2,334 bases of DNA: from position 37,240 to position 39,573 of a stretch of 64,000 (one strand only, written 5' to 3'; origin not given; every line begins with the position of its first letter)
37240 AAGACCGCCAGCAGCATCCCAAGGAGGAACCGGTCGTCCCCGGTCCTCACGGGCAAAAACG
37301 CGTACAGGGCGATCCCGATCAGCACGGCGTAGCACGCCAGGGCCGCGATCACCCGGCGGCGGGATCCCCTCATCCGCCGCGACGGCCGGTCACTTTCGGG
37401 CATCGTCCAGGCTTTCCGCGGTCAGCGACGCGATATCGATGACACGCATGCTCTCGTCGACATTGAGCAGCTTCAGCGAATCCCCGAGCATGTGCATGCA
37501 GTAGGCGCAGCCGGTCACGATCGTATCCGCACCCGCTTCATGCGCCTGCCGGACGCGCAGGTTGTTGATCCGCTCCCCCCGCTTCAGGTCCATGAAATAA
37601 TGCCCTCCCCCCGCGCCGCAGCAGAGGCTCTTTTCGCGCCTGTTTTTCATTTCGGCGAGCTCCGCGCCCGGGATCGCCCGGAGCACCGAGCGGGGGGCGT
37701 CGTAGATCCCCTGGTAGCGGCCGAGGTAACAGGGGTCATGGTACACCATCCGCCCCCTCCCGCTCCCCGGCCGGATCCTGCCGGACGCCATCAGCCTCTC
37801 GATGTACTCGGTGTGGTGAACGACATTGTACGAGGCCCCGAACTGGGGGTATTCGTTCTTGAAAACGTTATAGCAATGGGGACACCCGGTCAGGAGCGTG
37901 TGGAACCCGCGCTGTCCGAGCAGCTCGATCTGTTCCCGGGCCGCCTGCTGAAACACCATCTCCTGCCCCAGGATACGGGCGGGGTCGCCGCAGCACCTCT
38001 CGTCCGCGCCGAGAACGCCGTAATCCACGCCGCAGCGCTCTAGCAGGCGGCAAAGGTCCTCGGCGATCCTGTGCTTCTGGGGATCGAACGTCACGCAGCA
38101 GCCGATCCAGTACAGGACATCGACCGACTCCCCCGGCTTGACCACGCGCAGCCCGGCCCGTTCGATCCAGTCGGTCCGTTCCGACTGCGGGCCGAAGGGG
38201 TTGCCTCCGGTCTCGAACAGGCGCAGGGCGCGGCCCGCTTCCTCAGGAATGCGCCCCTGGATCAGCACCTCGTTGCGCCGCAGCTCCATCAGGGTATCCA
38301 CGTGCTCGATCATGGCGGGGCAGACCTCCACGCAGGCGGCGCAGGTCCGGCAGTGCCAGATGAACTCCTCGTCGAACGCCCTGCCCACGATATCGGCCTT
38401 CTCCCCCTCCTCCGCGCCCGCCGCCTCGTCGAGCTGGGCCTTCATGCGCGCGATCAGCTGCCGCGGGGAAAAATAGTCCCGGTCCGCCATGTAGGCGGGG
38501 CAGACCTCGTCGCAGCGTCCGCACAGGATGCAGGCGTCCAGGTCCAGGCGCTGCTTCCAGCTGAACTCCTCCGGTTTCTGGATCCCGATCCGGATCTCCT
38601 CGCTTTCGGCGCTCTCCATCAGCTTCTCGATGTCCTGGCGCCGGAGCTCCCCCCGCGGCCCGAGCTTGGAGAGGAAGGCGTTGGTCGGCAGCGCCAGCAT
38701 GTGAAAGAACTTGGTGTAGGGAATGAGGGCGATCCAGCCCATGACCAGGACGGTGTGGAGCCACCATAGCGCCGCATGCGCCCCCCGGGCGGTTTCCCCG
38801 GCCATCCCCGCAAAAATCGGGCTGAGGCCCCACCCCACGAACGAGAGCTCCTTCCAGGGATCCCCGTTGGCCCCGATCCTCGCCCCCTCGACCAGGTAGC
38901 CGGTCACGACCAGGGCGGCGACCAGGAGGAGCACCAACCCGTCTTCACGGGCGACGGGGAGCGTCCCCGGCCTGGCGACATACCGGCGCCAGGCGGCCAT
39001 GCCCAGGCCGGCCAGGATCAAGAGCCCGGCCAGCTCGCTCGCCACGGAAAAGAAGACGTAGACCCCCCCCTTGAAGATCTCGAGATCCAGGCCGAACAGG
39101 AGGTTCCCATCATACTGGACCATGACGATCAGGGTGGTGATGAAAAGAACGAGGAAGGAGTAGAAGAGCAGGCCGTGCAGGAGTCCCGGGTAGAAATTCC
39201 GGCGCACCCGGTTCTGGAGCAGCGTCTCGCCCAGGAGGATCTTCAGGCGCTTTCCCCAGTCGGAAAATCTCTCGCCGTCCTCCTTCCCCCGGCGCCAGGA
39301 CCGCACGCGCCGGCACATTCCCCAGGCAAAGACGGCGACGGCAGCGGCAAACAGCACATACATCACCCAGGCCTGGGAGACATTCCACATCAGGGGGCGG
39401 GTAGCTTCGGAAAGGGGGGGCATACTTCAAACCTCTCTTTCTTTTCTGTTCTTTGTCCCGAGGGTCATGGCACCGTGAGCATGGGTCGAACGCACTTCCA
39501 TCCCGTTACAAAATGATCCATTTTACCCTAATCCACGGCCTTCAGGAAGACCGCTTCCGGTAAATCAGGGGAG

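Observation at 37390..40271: Fused NarI-like cytochrome b / HdrD-like Fe-S oxidoreductase divergent from an iron-sulfur flavoprotein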

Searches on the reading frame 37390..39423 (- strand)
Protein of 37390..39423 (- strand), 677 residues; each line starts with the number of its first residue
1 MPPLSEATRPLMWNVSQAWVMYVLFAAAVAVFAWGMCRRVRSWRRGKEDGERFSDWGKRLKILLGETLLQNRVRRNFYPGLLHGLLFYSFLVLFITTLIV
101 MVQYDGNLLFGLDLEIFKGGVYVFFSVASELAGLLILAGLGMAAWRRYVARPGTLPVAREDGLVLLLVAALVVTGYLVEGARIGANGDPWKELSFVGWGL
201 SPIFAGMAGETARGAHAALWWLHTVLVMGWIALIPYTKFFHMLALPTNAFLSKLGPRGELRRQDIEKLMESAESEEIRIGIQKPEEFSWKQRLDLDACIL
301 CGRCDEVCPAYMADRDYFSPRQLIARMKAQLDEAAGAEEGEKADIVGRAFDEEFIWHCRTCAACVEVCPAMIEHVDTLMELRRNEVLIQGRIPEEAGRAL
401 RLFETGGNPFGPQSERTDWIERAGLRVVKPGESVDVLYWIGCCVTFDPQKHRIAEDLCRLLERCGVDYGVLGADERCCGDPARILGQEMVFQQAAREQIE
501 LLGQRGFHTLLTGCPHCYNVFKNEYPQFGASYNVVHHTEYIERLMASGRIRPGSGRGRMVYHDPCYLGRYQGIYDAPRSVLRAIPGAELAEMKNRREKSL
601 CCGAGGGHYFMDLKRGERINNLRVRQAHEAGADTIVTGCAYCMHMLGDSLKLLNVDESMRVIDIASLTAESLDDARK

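Call 3: search_protein_families(library=pfam, proteins=[window:37390-39423:-], max_evalue=0.01)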
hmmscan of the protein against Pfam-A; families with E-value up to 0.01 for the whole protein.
window:37390-39423:- (677 aa): 12 families
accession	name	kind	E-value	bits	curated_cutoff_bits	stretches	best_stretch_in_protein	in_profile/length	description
PF02754.22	CCG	-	2.7e-33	114.4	20.6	2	560-646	2-84/85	Cysteine-rich domain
PF13183.11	Fer4_8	-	1.8e-11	44.9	27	1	295-371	2-67/68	4Fe-4S dicluster domain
PF13237.11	Fer4_10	-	2.6e-10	40.5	25.5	1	292-369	3-53/53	4Fe-4S dicluster domain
PF13187.11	Fer4_9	-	2.7e-08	34.1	27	1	297-370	1-49/52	4Fe-4S dicluster domain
PF02665.19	Nitrate_red_gam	-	1.7e-06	28.3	22.9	1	126-248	88-205/217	Nitrate reductase gamma subunit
PF13534.11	Fer4_17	-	3.4e-06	27.9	22.2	1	297-372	1-60/61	4Fe-4S dicluster domain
PF12838.12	Fer4_7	-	2.6e-05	25.1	27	1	298-370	2-50/52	4Fe-4S dicluster domain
PF12797.12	Fer4_2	-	4e-05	23.7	24.5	1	289-310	1-22/22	4Fe-4S binding domain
PF13484.11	Fer4_16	-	5.8e-05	24.2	30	1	298-370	2-65/66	4Fe-4S double cluster binding domain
PF13459.11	Fer4_15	-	9.4e-05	23.5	22.4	0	293-316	3-26/66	4Fe-4S single cluster domain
PF00037.32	Fer4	-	0.00057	20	21.1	1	294-310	4-20/24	4Fe-4S binding domain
PF25160.1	LdpA_Fe-S-bd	-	0.0028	17.8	27.6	0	296-310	26-40/49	LdpA Fe-S cluster-binding domain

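Call 4: search_protein_families(library=ncbifam, proteins=[window:37390-39423:-], max_evalue=0.01)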
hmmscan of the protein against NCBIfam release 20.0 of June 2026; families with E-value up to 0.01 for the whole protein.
window:37390-39423:- (677 aa): 50 families (the best 25 are shown)
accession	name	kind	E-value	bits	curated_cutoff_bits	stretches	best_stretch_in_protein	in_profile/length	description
NF004898.0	PRK06259.1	equivalog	2.1e-49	168.5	385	1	264-670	104-486/488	fumarate reductase (CoM/CoB) subunit TfrB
NF045670.1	quin_L_LdhH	equivalog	8.1e-29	100.4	800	1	432-651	465-690/706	L-lactate dehydrogenase (quinone) large subunit LdhH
NF045663.1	diclust_near_Sec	equivalog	4.2e-24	84.7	530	1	347-647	344-619/759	pyridine nucleotide-disulfide oxidoreductase/dicluster-binding protein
NF008369.0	PRK11168.1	equivalog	3.3e-22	79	278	2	431-644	164-378/401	anaerobic glycerol-3-phosphate dehydrogenase subunit C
NF045724.1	ferredox_TmcB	equivalog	3.9e-19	68.5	735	2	531-661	286-419/430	electron transfer complex ferredoxin TmcB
NF045711.1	sulf_resp_HmcF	equivalog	1.9e-16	60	750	2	531-648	306-427/457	sulfate respiration complex iron-sulfur protein HmcF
NF045796.1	DsrK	equivalog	9.1e-16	57.5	400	1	521-647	280-417/453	sulfate reduction electron transfer complex DsrMKJOP subunit DsrK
TIGR03379.1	glycerol3P_GlpC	equivalog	3.9e-14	52.2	279.9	1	435-647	163-378/397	anaerobic glycerol-3-phosphate dehydrogenase subunit GlpC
TIGR00384.1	dhsB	subfamily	8.4e-14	51.5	88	1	269-380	115-220/222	succinate dehydrogenase and fumarate reductase iron-sulfur protein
NF004616.0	PRK05950.1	subfamily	1.4e-13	50.6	228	1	271-384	124-232/238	succinate dehydrogenase iron-sulfur subunit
NF009226.0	PRK12576.1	equivalog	6.3e-12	45.5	344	1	291-387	149-239/317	succinate dehydrogenase/fumarate reductase iron-sulfur subunit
NF008434.0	PRK11274.1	equivalog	7.9e-12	44.8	333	2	554-648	300-390/409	glycolate oxidase subunit GlcF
NF009227.0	PRK12577.1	equivalog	3.9e-09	35.6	349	1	282-389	140-241/330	succinate dehydrogenase/fumarate reductase iron-sulfur subunit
TIGR03290.1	CoB_CoM_SS_C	equivalog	2.3e-08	34.1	160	1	296-395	2-84/144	CoB--CoM heterodisulfide reductase subunit C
NF006391.0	PRK08640.1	equivalog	7.3e-08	31.6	244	1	279-384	137-238/254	succinate dehydrogenase iron-sulfur subunit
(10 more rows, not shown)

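Call 5: find_homologous_proteins(query=window:37390-39423:-, max_evalue=0.00001)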
Query window:37390-39423:- (677 aa): 377 proteins with E <= 0.00001 among 8000 candidates; the best 120 are listed.
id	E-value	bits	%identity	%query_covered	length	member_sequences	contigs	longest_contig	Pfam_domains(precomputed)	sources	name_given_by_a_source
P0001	0.0e+0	1586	100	100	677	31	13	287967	PF02665.20,PF13484.12,PF13534.12,PF02754.22,PF13237.12,PF13183.12,PF13187.12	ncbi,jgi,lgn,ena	-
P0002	0.0e+0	1417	88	100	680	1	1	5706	PF02665.20,PF00037.33,PF12838.13,PF13534.12,PF02754.22,PF13237.12,PF13183.12,PF13187.12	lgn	-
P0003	0.0e+0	1415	88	100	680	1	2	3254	PF02665.20,PF00037.33,PF12838.13,PF13534.12,PF02754.22,PF13237.12,PF13183.12,PF13187.12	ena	-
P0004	0.0e+0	1239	74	100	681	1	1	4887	PF02665.20,PF12797.13,PF00037.33,PF13484.12,PF12838.13,PF13534.12,PF02754.22,PF13237.12,PF13183.12,PF13187.12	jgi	jgi:Fe-S oxidoreductase/nitrate reductase gamma subunit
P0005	0.0e+0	1234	74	100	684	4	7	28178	PF02665.20,PF00037.33,PF13746.12,PF13484.12,PF13534.12,PF02754.22,PF25160.2,PF13237.12,PF13183.12,PF13187.12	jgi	jgi:Fe-S oxidoreductase/nitrate reductase gamma subunit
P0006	0.0e+0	1226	73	100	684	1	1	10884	PF02665.20,PF00037.33,PF13534.12,PF02754.22,PF25160.2,PF13237.12,PF13183.12,PF13187.12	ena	-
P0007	0.0e+0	1226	73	100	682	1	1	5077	PF02665.20,PF12797.13,PF13484.12,PF02754.22,PF25160.2,PF13237.12,PF13183.12,PF13187.12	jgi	jgi:Fe-S oxidoreductase/nitrate reductase gamma subunit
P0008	0.0e+0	1224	73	100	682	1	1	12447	PF02665.20,PF12797.13,PF13484.12,PF02754.22,PF25160.2,PF13237.12,PF13183.12,PF13187.12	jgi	jgi:Fe-S oxidoreductase/nitrate reductase gamma subunit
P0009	0.0e+0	1201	71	100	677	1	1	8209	PF02665.20,PF12797.13,PF00037.33,PF13484.12,PF12838.13,PF13534.12,PF02754.22,PF25160.2,PF13237.12,PF13183.12,PF13187.12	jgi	jgi:Fe-S oxidoreductase/nitrate reductase gamma subunit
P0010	0.0e+0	1198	72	100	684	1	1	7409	PF02665.20,PF12797.13,PF02754.22,PF25160.2,PF13237.12,PF13183.12,PF13187.12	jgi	jgi:Fe-S oxidoreductase/nitrate reductase gamma subunit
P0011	0.0e+0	1193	71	100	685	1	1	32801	PF02665.20,PF12797.13,PF00037.33,PF13746.12,PF13484.12,PF13534.12,PF02754.22,PF13237.12,PF13183.12,PF13187.12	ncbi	-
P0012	0.0e+0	1189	72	99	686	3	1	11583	PF02665.20,PF13534.12,PF02754.22,PF13237.12,PF13183.12,PF13187.12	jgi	jgi:Fe-S oxidoreductase/nitrate reductase gamma subunit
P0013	0.0e+0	1187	72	99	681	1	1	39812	PF02665.20,PF12797.13,PF00037.33,PF12838.13,PF13534.12,PF02754.22,PF13459.12,PF13237.12,PF13183.12,PF13187.12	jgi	jgi:Fe-S oxidoreductase/nitrate reductase gamma subunit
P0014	0.0e+0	1183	71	100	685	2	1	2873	PF02665.20,PF12797.13,PF13746.12,PF13484.12,PF13534.12,PF02754.22,PF25160.2,PF13237.12,PF13183.12,PF13187.12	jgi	-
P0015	0.0e+0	1183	72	100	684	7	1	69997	PF02665.20,PF12797.13,PF13746.12,PF13484.12,PF12838.13,PF13534.12,PF02754.22,PF13237.12,PF13183.12,PF13187.12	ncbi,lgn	-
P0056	0.0e+0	1149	70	99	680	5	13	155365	PF02665.20,PF12797.13,PF13534.12,PF02754.22,PF13237.12,PF13183.12,PF13187.12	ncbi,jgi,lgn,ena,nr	ncbi:MAG: 4Fe-4S dicluster domain-containing protein [Acidobacteria bacterium]|nr:4Fe-4S dicluster d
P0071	0.0e+0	1141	70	98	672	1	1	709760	PF02665.20,PF12797.13,PF00037.33,PF13484.12,PF12838.13,PF02754.22,PF25160.2,PF13237.12,PF13183.12,PF13187.12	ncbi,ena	-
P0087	0.0e+0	1131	68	100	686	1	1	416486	PF02665.20,PF12797.13,PF00037.33,PF13746.12,PF13484.12,PF13534.12,PF02754.22,PF13237.12,PF13183.12,PF13187.12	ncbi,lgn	-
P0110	0.0e+0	1094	65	100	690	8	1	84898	PF02665.20,PF12797.13,PF13484.12,PF02754.22,PF13237.12,PF13183.12,PF13187.12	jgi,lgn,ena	-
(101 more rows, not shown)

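Call 6: search_solved_structures(query=window:37390-39423:-, max_evalue=0.01, show_alignments=2)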
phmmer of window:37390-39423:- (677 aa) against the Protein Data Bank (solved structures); distinct sequences matched with E-value up to 0.01: 27.
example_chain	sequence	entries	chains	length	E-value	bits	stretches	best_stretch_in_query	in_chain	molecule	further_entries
9ojn_A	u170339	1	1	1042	5e-90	305.9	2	347-675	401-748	Iron-sulfur-binding reductase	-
6lum_B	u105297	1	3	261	7e-10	41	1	293-383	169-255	Succinate dehydrogenase subunit B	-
8rvv_B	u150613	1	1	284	1.4e-08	36.6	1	585-646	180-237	H(2):CoB-CoM heterodisulfide,ferredoxin reductase subunit B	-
8rvu_b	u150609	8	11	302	1.7e-08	36.4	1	585-646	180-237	H(2):CoB-CoM heterodisulfide,ferredoxin reductase subunit B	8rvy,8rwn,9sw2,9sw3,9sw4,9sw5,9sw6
5odc_B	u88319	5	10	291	8.8e-07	30.7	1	589-645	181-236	Heterodisulfide reductase, subunit B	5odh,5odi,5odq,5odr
9sfi_C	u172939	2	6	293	8.1e-06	27.5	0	583-644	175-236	H(2)/formate:CoB-CoM heterodisulfide,ferredoxin reductase subunit B2 | Heterodisulfide reductase subunit B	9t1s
1nek_B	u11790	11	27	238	1.9e-05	26.3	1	269-373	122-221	Succinate dehydrogenase iron-sulfur protein | SUCCINATE DEHYDROGENASE IRON-SULFUR SUBUNIT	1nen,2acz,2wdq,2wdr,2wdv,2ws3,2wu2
2wp9_B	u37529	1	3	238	2.6e-05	25.9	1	269-373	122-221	SUCCINATE DEHYDROGENASE IRON-SULFUR SUBUNIT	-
7bkb_B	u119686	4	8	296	6.9e-05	24.5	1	583-644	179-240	CoB--CoM heterodisulfide reductase subunit B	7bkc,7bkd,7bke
8rvu_c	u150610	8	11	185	7e-05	24.4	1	294-392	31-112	H(2):CoB-CoM heterodisulfide,ferredoxin reductase subunit C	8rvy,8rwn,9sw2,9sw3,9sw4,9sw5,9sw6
8rvv_C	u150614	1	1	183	7.3e-05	24.4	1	294-392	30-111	H(2):CoB-CoM heterodisulfide,ferredoxin reductase subunit C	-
5xmj_B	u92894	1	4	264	0.0001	23.9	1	242-386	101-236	Succinate dehydrogenase iron-sulfur subunit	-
1kf6_B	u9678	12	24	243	0.00012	23.6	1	281-381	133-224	FUMARATE REDUCTASE IRON-SULFUR PROTEIN | Fumarate reductase iron-sulfur subunit | Fumarate reductase (Anaerobic), Fe-S subunit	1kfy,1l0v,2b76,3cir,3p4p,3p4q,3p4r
2bs2_B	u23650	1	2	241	0.00017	23.2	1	286-386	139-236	QUINOL-FUMARATE REDUCTASE IRON-SULFUR SUBUNIT B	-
1e7p_B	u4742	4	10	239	0.00019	23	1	286-386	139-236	Fumarate reductase iron-sulfur subunit | FUMARATE REDUCTASE IRON-SULFUR PROTEIN | QUINOL-FUMARATE REDUCTASE IRON-SULFUR SUBUNIT B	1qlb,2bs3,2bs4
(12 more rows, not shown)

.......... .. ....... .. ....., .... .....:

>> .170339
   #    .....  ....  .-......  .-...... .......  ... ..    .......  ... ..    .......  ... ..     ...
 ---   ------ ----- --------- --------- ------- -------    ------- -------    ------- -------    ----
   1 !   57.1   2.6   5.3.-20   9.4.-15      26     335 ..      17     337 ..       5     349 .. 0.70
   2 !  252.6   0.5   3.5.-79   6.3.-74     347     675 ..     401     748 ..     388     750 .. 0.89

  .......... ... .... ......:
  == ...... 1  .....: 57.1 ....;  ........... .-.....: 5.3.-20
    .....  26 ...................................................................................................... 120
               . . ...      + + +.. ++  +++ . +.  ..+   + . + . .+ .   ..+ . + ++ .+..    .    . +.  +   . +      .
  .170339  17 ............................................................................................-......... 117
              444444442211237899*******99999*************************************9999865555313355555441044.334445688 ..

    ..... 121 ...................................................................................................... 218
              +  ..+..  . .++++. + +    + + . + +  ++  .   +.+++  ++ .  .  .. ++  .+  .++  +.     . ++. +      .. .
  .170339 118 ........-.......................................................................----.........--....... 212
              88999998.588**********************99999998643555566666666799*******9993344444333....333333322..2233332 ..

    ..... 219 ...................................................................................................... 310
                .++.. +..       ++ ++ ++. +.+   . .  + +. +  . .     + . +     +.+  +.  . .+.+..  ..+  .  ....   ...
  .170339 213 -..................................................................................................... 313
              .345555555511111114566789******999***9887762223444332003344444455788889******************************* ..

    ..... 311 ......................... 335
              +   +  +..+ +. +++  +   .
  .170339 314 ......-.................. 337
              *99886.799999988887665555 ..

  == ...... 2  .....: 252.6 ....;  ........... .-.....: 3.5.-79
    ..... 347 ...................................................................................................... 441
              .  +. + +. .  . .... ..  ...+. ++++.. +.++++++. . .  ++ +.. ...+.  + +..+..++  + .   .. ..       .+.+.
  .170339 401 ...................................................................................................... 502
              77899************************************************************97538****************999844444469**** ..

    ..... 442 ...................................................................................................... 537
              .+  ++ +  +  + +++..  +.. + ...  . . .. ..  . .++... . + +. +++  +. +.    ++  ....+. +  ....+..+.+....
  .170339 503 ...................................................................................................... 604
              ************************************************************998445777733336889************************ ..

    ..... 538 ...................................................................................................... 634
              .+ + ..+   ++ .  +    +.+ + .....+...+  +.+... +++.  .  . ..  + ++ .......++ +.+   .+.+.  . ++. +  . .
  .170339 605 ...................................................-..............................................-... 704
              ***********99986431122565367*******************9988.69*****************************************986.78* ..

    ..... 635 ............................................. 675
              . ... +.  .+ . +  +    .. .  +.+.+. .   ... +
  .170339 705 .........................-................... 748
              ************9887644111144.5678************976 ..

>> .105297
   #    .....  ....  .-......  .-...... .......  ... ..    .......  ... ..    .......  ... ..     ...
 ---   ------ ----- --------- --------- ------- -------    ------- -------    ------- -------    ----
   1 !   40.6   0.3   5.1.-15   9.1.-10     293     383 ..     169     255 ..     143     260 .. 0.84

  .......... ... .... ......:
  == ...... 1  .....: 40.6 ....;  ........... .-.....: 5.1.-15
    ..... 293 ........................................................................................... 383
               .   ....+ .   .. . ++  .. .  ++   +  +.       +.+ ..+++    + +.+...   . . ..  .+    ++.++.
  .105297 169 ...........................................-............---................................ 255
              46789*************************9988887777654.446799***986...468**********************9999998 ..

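Call 19: find_encoding_contigs(protein=P0001, flank=10000, max_places=4)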
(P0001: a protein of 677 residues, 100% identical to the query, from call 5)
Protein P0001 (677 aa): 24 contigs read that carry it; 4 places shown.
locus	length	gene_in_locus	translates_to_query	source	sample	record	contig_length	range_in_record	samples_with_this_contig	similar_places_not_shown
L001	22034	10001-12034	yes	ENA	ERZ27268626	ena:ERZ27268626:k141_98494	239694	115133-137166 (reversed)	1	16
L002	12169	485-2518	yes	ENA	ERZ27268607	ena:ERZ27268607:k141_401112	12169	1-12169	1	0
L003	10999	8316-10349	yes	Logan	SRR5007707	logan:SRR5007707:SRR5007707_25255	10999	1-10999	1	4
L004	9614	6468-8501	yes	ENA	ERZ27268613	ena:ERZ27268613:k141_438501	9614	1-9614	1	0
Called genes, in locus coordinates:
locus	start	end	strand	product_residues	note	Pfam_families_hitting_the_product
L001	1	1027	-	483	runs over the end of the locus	PF08448:PAS_4, PF12860:PAS_7, PF00990:GGDEF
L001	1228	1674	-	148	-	PF07366:SnoaL, PF12680:SnoaL_2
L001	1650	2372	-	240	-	PF02810:SEC-C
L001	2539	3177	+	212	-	PF07638:Sigma70_ECF (weak), PF04542:Sigma70_r2, PF08281:Sigma70_r4_2, PF04545:Sigma70_r4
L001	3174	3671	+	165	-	PF13490:zf-HC2 (weak)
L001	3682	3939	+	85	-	-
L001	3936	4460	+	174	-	-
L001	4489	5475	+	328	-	-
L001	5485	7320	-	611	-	PF08439:Peptidase_M3_N, PF01432:Peptidase_M3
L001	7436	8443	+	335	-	PF02126:PTE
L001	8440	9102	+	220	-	PF00881:Nitroreductase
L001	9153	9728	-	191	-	PF02525:Flavodoxin_2 (weak), PF03358:FMN_red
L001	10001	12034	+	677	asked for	PF02665:Nitrate_red_gam (weak), PF13534:Fer4_17 (faint), PF13183:Fer4_8, PF13187:Fer4_9, PF13237:Fer4_10, PF13484:Fer4_16 (weak), PF02754:CCG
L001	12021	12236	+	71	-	-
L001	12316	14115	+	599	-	PF00920:ILVD_EDD_N, PF24877:ILV_EDD_C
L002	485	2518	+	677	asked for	PF02665:Nitrate_red_gam (weak), PF13534:Fer4_17 (faint), PF13183:Fer4_8, PF13187:Fer4_9, PF13237:Fer4_10, PF13484:Fer4_16 (weak), PF02754:CCG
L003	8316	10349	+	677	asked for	PF02665:Nitrate_red_gam (weak), PF13534:Fer4_17 (faint), PF13183:Fer4_8, PF13187:Fer4_9, PF13237:Fer4_10, PF13484:Fer4_16 (weak), PF02754:CCG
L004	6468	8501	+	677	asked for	PF02665:Nitrate_red_gam (weak), PF13534:Fer4_17 (faint), PF13183:Fer4_8, PF13187:Fer4_9, PF13237:Fer4_10, PF13484:Fer4_16 (weak), PF02754:CCG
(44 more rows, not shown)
